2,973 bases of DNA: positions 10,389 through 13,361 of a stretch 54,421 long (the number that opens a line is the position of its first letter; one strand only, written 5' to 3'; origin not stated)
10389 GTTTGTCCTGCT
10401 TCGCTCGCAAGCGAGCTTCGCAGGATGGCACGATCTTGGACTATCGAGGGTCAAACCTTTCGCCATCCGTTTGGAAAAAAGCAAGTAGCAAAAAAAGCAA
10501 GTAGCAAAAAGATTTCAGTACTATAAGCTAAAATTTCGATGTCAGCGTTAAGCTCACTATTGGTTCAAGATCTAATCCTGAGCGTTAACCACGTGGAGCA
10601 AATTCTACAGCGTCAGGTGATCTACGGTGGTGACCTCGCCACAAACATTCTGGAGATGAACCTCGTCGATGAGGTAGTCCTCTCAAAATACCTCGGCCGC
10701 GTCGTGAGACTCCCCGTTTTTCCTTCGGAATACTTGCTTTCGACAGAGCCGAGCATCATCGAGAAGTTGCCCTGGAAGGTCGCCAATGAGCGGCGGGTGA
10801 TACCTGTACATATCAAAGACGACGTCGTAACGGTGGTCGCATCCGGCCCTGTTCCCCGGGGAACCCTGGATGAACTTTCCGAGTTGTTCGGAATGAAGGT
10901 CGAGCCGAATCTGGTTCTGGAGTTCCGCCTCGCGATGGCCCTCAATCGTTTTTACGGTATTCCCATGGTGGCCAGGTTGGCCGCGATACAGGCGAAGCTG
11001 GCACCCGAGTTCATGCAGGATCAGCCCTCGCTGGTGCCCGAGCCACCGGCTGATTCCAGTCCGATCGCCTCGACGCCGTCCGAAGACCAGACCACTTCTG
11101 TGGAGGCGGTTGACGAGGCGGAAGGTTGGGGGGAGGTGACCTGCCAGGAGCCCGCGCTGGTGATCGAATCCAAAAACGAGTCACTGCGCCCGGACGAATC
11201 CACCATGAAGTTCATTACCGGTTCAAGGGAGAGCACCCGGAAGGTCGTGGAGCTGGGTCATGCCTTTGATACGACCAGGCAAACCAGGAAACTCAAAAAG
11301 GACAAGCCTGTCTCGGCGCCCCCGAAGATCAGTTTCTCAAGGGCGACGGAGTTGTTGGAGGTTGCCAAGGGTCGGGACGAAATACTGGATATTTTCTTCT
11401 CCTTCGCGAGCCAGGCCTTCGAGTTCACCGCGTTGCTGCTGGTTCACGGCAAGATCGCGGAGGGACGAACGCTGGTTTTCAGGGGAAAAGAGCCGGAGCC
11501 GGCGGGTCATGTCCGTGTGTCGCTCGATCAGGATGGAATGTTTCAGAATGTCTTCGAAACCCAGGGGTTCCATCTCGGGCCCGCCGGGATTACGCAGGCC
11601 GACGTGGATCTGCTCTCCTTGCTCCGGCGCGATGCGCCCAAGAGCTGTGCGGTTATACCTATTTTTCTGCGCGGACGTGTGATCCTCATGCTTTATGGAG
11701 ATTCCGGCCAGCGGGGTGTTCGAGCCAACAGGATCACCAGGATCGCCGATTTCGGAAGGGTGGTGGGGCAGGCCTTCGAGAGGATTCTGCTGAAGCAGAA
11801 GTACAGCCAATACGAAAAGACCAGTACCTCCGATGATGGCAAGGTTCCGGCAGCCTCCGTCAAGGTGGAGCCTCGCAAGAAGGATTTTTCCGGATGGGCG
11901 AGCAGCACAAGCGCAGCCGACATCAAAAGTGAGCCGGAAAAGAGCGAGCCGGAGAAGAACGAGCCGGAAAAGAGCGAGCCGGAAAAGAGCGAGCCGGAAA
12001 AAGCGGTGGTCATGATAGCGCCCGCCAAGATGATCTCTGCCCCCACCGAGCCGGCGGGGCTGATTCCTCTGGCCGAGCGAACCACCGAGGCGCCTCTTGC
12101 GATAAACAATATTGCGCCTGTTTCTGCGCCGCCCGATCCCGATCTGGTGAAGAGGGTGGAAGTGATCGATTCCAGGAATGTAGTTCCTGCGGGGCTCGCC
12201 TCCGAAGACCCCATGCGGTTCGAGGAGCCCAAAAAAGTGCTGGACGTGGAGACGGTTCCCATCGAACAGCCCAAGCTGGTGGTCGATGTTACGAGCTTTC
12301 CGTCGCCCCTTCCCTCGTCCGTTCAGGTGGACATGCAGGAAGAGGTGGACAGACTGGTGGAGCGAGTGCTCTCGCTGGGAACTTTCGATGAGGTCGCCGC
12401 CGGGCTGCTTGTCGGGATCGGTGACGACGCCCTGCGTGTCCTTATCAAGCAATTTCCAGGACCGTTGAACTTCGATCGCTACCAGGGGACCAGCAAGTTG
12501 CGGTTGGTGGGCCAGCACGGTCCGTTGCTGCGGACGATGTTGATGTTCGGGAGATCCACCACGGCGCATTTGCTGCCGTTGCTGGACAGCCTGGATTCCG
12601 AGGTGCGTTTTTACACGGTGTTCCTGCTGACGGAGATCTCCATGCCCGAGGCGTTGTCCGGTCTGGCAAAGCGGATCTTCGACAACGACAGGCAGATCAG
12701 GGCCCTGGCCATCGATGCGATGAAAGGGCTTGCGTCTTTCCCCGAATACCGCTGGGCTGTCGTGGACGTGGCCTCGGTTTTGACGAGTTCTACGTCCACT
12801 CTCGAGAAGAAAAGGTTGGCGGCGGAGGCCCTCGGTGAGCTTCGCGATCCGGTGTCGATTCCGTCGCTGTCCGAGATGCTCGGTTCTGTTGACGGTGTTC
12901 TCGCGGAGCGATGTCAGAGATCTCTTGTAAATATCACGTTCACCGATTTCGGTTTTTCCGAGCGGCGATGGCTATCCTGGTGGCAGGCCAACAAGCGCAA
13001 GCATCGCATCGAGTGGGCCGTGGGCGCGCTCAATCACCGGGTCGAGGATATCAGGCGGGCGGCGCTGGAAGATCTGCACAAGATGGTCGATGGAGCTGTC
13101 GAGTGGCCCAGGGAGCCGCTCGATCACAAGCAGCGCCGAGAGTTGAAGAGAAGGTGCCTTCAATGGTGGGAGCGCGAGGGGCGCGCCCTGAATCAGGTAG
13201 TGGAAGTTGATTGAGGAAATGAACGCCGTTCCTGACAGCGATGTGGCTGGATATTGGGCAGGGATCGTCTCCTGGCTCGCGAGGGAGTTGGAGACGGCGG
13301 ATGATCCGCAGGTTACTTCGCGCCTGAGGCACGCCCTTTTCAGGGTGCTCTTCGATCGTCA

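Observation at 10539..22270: Translationally coupled operon of three giant non-enzymatic proteins (891/1509/1513 aa): candidate uncharacterised scaffold system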

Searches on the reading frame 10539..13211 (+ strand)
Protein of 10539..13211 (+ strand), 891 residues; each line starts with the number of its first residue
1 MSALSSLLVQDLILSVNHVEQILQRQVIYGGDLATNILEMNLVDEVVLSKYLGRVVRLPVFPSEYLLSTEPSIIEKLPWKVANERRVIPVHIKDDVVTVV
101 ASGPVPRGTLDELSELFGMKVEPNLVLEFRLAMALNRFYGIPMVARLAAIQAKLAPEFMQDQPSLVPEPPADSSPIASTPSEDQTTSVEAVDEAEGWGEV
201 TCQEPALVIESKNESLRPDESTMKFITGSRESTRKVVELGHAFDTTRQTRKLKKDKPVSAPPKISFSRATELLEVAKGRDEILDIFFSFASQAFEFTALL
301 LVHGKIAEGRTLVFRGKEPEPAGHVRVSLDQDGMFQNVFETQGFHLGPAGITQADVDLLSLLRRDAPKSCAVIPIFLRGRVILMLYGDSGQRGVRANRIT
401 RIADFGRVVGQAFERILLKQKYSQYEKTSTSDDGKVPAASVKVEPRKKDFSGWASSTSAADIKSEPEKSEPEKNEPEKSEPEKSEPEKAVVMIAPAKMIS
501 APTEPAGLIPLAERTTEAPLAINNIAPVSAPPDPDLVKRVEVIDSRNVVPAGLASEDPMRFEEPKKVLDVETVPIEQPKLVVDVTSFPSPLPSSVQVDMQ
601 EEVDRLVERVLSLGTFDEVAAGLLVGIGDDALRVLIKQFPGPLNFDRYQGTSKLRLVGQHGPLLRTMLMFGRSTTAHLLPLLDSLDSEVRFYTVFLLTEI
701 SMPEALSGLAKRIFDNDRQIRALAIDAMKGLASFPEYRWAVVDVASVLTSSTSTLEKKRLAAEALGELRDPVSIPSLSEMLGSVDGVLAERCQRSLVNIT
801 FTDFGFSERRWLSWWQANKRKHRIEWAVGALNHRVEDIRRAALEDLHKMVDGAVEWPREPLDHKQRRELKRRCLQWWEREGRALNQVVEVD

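Call 6: search_protein_families(library=pfam, proteins=[window:10539-13211:+], max_evalue=0.1)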
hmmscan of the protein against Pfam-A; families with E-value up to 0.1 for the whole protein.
window:10539-13211:+ (891 aa): 3 families
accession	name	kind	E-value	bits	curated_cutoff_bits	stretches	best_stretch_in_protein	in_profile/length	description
PF05157.20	MshEN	-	4.5e-09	36.6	23.1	1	70-141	14-86/90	MshEN domain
PF13646.12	HEAT_2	-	6.7e-09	36.3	27.7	2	676-729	2-56/88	HEAT repeats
PF03130.22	HEAT_PBS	-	0.024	15.6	20.9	0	761-781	5-25/27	PBS lyase HEAT-like repeat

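Call 7: search_protein_families(library=ncbifam, proteins=[window:10539-13211:+], max_evalue=0.1)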
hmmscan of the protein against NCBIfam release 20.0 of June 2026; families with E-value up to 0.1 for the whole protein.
window:10539-13211:+ (891 aa): 5 families
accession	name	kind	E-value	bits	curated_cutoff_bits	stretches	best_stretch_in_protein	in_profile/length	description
NF008411.1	PRK11234.1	equivalog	5.2e-05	21.8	1170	1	3-141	483-619/723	cyclic di-3',5'-guanylate-activated glycosyltransferase NfrB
TIGR02538.1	type_IV_pilB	equivalog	0.00017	20.4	675.65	1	4-141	2-138/564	type IV-A pilus assembly ATPase PilB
TIGR02533.1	type_II_gspE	equivalog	0.0019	17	630.25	1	75-140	2-67/486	type II secretion system ATPase GspE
NF010374.0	PRK13800.1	equivalog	0.045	12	1196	1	661-733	610-682/898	fumarate reductase/succinate dehydrogenase flavoprotein subunit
NF053729.1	c-di-GMP_motif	domain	0.056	13.2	38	0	7-52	5-50/53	cyclic di-GMP-binding domain-containing protein, MshE-related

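Call 12: find_homologous_proteins(query=window:10539-13211:+)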
Query window:10539-13211:+ (891 aa): 75 proteins with E <= 0.001 among 8000 candidates.
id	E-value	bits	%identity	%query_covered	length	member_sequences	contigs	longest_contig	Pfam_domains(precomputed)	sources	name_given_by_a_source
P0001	0.0e+0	1957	100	99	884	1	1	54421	PF05157.21,PF13646.13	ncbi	-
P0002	0.0e+0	1736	89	100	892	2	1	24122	PF05157.21,PF13646.13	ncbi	-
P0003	0.0e+0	1681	88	98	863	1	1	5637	PF05157.21,PF13646.13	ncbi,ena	-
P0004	0.0e+0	1627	84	100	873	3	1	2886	PF05157.21,PF13646.13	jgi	-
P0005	0.0e+0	1533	78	99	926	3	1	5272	PF05157.21,PF13646.13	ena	-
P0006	1.2e-287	975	52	100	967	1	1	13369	PF05157.21,PF13646.13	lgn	-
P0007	1.2e-281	955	49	99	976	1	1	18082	PF05157.21,PF13646.13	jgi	-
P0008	1.3e-270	918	49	100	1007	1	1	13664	PF05157.21,PF03130.23,PF13646.13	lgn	-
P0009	3.2e-243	828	47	52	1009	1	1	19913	PF05157.21,PF13646.13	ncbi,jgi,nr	ncbi:MAG: hypothetical protein JRF63_00025 [Deltaproteobacteria bacterium]|nr:hypothetical protein [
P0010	8.3e-233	793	47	92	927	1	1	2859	PF05157.21,PF03130.23,PF13646.13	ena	-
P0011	9.6e-232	790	45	100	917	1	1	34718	PF05157.21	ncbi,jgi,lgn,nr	ncbi:MAG: hypothetical protein M0R80_19020 [Proteobacteria bacterium]|jgi:hypothetical protein|nr:hy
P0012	5.9e-226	771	44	100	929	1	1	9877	PF05157.21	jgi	jgi:hypothetical protein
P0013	6.0e-222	757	43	100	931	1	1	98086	PF05157.21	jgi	jgi:hypothetical protein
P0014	4.8e-219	748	43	100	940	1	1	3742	PF05157.21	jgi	jgi:hypothetical protein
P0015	3.0e-217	742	41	61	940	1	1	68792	PF05157.21,PF13646.13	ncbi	ncbi:MAG: hypothetical protein R6V85_19810 [Polyangia bacterium]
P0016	6.7e-217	741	46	99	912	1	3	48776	PF05157.21,PF13646.13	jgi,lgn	jgi:hypothetical protein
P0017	2.8e-214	732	43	100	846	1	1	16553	PF05157.21,PF13646.13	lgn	-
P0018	6.3e-208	711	44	99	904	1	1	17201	PF05157.21,PF13646.13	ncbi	-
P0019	2.3e-197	676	58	34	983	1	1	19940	PF05157.21,PF13646.13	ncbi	-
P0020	6.9e-191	654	56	33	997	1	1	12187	PF05157.21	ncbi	-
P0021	9.7e-191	654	57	34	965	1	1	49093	PF05157.21,PF13646.13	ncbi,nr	ncbi:MAG: hypothetical protein GY847_20770 [Proteobacteria bacterium]|nr:hypothetical protein [Pseud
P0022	1.9e-190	653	39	99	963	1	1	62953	PF05157.21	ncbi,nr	ncbi:MAG: hypothetical protein GY854_29505 [Deltaproteobacteria bacterium]|nr:hypothetical protein [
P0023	5.9e-184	632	52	35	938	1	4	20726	PF05157.21,PF13646.13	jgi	jgi:hypothetical protein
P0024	8.5e-165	568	37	99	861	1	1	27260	PF05157.21,PF13646.13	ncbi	-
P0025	4.6e-164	566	36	99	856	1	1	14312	PF05157.21,PF13646.13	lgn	-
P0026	4.6e-164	566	52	33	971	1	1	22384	PF05157.21,PF13646.13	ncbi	-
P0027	5.3e-164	566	52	33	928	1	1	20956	PF05157.21,PF13646.13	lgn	-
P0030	3.8e-152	526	47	33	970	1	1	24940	PF05157.21,PF13646.13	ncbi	-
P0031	5.8e-151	522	35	100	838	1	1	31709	PF05157.21,PF13646.13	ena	-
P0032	7.8e-89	317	32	68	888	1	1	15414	PF05157.21,PF02985.29,PF13513.13,PF13646.13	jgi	jgi:hypothetical protein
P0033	1.8e-85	306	29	49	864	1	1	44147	PF05157.21,PF13646.13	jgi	jgi:hypothetical protein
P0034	2.4e-82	295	34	17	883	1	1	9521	PF05157.21,PF02985.29,PF13646.13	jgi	jgi:hypothetical protein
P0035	2.9e-80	289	31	68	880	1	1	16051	PF05157.21,PF02985.29,PF13513.13,PF13646.13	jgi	jgi:hypothetical protein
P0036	6.2e-80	287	34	32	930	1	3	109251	PF05157.21,PF02985.29,PF13646.13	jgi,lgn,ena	-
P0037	8.6e-80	287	34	17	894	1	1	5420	PF05157.21,PF13646.13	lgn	-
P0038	1.3e-79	286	29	48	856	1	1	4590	PF05157.21,PF02985.29,PF13646.13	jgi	jgi:hypothetical protein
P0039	2.1e-79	286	31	20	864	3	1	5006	PF05157.21,PF02985.29,PF13646.13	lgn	-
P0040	2.9e-79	285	31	70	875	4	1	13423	PF05157.21,PF02985.29,PF13646.13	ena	-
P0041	1.1e-78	283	33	17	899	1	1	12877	PF05157.21,PF02985.29,PF13646.13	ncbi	ncbi:MAG TPA: HEAT repeat domain-containing protein [Polyangiaceae bacterium]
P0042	5.5e-78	281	32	33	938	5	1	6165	PF05157.21,PF02985.29,PF13646.13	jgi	jgi:HEAT repeat protein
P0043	8.6e-78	280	29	50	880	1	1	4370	PF05157.21,PF02985.29,PF13646.13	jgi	jgi:hypothetical protein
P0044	1.6e-77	279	35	33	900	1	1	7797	PF05157.21,PF02985.29,PF13646.13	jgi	jgi:type II secretion system (T2SS) protein E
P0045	2.3e-76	276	34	33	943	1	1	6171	PF05157.21,PF02985.29,PF13646.13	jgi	jgi:hypothetical protein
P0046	5.6e-75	271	34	32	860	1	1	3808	PF05157.21,PF02985.29,PF13646.13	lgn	-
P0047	2.4e-73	266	33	32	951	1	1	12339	PF05157.21,PF02985.29,PF13646.13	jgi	jgi:hypothetical protein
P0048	2.5e-73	266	29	68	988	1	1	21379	PF05157.21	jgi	jgi:hypothetical protein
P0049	4.5e-73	265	32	33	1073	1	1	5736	PF05157.21,PF13646.13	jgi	-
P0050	1.0e-71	260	29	50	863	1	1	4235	PF05157.21,PF02985.29,PF13646.13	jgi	jgi:hypothetical protein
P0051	3.9e-68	248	32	33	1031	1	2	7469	PF05157.21,PF13646.13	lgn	-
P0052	5.6e-67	245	31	33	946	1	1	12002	PF05157.21,PF02985.29,PF13646.13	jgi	jgi:hypothetical protein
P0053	1.0e-66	244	34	28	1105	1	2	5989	PF05157.21,PF13646.13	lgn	-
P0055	4.1e-66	242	27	49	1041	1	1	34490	PF05157.21,PF13646.13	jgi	-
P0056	1.0e-65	240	35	17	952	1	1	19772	PF05157.21,PF02985.29,PF13646.13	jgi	jgi:hypothetical protein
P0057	2.2e-63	233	33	32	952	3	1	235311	PF05157.21,PF02985.29,PF13646.13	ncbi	ncbi:MAG TPA: HEAT repeat domain-containing protein [Polyangiaceae bacterium]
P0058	3.1e-63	232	32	33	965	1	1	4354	PF05157.21,PF13646.13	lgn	-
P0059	6.0e-62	228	27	48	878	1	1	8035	PF05157.21,PF02985.29,PF03130.23,PF13513.13,PF13646.13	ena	-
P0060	8.8e-62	227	28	50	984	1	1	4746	PF05157.21,PF13646.13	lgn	-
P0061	6.7e-61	224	29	47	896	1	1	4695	PF05157.21,PF02985.29,PF13646.13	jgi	jgi:hypothetical protein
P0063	7.9e-55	204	32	33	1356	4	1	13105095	PF05157.21,PF02985.29,PF13646.13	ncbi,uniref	ncbi:hypothetical protein WME97_16160 [Sorangium sp. So ce367]|uniref:HEAT repeat domain-containing 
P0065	2.6e-54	203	32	33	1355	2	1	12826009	PF05157.21,PF02985.29,PF13646.13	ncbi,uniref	ncbi:HEAT repeat domain-containing protein [Sorangium sp. So ce145]|uniref:HEAT repeat domain-contai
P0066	9.6e-54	201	32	33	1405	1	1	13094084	PF05157.21,PF02985.29,PF13646.13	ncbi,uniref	ncbi:hypothetical protein WME90_15340 [Sorangium sp. So ce375]|uniref:GspE/PulE/PilB domain-containi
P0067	4.7e-53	199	32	32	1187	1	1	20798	PF05157.21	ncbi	ncbi:MAG TPA: hypothetical protein VF331_11545 [Polyangiales bacterium]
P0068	7.5e-53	198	33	29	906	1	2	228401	PF05157.21,PF13646.13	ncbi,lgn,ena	-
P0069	1.0e-52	197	32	32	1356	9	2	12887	PF05157.21,PF02985.29,PF13646.13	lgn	-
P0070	1.4e-52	197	28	38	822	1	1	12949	PF05157.21,PF13646.13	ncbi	-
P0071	5.1e-48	182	28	28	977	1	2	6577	PF05157.21,PF13646.13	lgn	-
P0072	1.4e-42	164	37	18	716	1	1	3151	PF05157.21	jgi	jgi:hypothetical protein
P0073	1.3e-38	151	35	17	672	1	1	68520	PF05157.21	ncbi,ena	-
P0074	4.0e-21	93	27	17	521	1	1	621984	PF05157.21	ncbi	-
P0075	2.8e-14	70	26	16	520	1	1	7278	PF05157.21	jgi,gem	-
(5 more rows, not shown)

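Call 13: search_solved_structures(query=window:10539-13211:+, max_evalue=1)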
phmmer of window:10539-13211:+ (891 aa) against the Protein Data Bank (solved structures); distinct sequences matched with E-value up to 1: 11.
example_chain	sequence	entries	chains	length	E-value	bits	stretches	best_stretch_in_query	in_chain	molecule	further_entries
3jc8_Ba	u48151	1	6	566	6.4e-06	27.6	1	4-140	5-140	Type IV-A pilus assembly ATPase PilB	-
9g1w_A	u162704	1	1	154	7.3e-05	24.1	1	8-139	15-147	Type IV pilus assembly ATPase PilB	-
9sah_A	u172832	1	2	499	0.002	19.3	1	681-788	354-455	E4-NB2 synthetic fusion protein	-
6olj_C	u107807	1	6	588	0.0032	18.7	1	2-152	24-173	Type IV pilus biogenesis ATPase PilB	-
5tsg_B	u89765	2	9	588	0.0032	18.7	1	2-152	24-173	Type IV pilus biogenesis ATPase PilB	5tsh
5zfr_A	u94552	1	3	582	0.0041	18.3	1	2-148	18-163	Type IV pilus biogenesis ATPase PilB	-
4zv6_A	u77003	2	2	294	0.01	17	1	677-790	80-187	AlphaRep-7 | alpha-Rep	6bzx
6fsq_A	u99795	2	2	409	0.035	15.3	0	678-728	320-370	alphaRep A3_bGFPD | A3_bGFPD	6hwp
8aw4_B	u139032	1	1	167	0.1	13.8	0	710-787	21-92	ALPHAREP bGFPD-YY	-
6ft5_A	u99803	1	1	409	0.16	13.1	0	678-731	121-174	alphaRep A3_A3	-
5htl_A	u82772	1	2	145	0.29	12.2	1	4-106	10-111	MSHA biogenesis protein MshE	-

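Call 16: find_encoding_contigs(protein=P0013, flank=10000, max_places=2)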
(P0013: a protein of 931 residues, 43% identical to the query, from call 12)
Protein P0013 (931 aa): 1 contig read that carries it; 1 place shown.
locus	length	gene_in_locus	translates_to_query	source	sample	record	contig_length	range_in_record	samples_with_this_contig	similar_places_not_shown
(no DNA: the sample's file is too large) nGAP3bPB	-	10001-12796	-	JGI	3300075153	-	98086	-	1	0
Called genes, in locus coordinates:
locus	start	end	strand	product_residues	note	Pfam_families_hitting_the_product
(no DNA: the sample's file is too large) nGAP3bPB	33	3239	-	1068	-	PF07715:Plug, PF00593:TonB_dep_Rec_b-barrel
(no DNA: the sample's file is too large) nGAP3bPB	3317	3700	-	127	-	-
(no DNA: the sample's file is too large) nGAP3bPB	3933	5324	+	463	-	PF07690:MFS_1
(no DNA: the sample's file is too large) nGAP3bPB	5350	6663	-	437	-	-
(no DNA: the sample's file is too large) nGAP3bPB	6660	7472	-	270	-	-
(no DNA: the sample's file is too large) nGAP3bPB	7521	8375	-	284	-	PF01430:HSP33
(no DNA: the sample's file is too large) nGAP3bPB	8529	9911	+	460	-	PF17767:NAPRTase_N, PF04095:NAPRTase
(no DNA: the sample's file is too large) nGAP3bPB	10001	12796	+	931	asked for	PF05157:MshEN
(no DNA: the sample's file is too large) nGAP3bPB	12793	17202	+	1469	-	-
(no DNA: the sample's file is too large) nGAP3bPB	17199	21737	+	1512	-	PF07719:TPR_2 (faint), PF00515:TPR_1 (faint)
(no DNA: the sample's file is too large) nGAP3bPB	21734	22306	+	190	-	PF01467:CTP_transf_like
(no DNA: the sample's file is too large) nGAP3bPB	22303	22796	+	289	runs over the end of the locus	PF03807:F420_oxidored (weak), PF10728:DUF2520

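Call 17: find_encoding_contigs(protein=P0063, flank=10000, max_places=2)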
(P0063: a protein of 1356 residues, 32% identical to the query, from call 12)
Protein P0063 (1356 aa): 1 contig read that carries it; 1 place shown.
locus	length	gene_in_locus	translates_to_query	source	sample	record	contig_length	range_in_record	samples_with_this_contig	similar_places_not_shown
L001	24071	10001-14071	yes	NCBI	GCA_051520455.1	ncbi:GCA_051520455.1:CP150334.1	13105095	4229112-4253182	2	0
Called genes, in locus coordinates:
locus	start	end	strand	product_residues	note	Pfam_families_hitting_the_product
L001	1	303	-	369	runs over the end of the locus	PF12849:PBP_like_2, PF01547:SBP_bac_1, PF12727:PBP_like (faint)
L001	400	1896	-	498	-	PF00672:HAMP, PF00989:PAS (weak), PF08448:PAS_4 (weak), PF12860:PAS_7 (faint), PF00512:HisKA, PF13581:HATPase_c_2 (weak), PF02518:HATPase_c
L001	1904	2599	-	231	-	PF00072:Response_reg, PF00486:Trans_reg_C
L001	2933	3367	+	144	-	PF00334:NDK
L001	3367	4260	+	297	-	-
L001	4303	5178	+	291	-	PF14805:THDPS_N_2, PF00132:Hexapep (weak), PF14602:Hexapep_2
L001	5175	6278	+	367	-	PF01546:Peptidase_M20, PF07687:M20_dimer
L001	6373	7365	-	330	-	PF00512:HisKA, PF02518:HATPase_c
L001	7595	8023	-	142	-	PF00072:Response_reg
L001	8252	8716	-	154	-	PF00072:Response_reg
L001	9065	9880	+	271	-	PF02518:HATPase_c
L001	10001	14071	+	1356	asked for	PF05157:MshEN, PF02985:HEAT (faint), PF13646:HEAT_2 (weak)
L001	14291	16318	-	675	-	PF13098:Thioredoxin_2 (weak), PF13462:Thioredoxin_4, PF01323:DSBA, PF13462:Thioredoxin_4, PF01323:DSBA, PF13098:Thioredoxin_2 (weak), PF13462:Thioredoxin_4, PF01323:DSBA, +4 more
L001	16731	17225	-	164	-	-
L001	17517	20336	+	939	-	PF00069:Pkinase, PF01636:APH (faint), PF07714:PK_Tyr_Ser-Thr, PF00069:Pkinase, PF07714:PK_Tyr_Ser-Thr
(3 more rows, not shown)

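Call 18: find_encoding_contigs(protein=P0022, flank=10000, max_places=2)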
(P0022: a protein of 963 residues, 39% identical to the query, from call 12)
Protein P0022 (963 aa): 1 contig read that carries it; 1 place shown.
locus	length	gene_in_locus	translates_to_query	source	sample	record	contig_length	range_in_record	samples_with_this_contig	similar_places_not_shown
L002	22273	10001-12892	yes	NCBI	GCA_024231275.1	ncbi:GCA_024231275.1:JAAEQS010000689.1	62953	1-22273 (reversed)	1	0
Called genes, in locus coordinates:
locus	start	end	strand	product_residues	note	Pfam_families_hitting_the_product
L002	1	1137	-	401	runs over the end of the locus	PF00089:Trypsin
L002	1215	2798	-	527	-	-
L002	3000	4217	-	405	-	-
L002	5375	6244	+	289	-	PF07719:TPR_2 (faint)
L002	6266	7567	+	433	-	-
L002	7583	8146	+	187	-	PF13646:HEAT_2 (weak)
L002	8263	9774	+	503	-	PF02412:TSP_3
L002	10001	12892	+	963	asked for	PF05157:MshEN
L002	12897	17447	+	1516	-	PF00515:TPR_1 (faint), PF07719:TPR_2 (faint), PF13428:TPR_14 (faint), PF14559:TPR_19 (faint), PF25058:ARM_TT21 (faint)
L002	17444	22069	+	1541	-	PF00515:TPR_1 (faint), PF07719:TPR_2 (faint), PF13174:TPR_6 (faint), PF13181:TPR_8 (faint), PF13414:TPR_11 (faint), PF13424:TPR_12 (faint), PF23914:TPR_CcmH_CycH (weak), PF14559:TPR_19 (weak), +5 more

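Call 19: find_encoding_contigs(protein=P0031, flank=10000, max_places=2)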
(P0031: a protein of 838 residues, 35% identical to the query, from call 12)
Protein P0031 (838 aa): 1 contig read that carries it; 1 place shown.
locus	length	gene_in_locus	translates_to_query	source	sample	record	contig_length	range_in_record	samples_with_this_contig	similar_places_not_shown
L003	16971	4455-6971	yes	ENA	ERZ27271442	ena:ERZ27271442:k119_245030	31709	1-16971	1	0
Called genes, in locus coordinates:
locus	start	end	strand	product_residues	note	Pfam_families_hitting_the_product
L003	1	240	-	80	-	?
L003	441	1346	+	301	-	PF13462:Thioredoxin_4, PF01323:DSBA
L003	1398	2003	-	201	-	PF01048:PNP_UDP_1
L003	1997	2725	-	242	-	PF02621:VitK2_biosynth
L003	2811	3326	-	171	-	PF00149:Metallophos (faint), PF12850:Metallophos_2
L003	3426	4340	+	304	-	PF06750:A24_N_bact, PF01478:Peptidase_A24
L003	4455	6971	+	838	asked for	PF05157:MshEN, PF13646:HEAT_2 (faint)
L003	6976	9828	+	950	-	-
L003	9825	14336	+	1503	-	PF13428:TPR_14 (faint), PF14559:TPR_19 (weak)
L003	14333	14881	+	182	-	PF01467:CTP_transf_like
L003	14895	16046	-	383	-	PF03358:FMN_red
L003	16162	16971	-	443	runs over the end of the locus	PF09587:PGA_cap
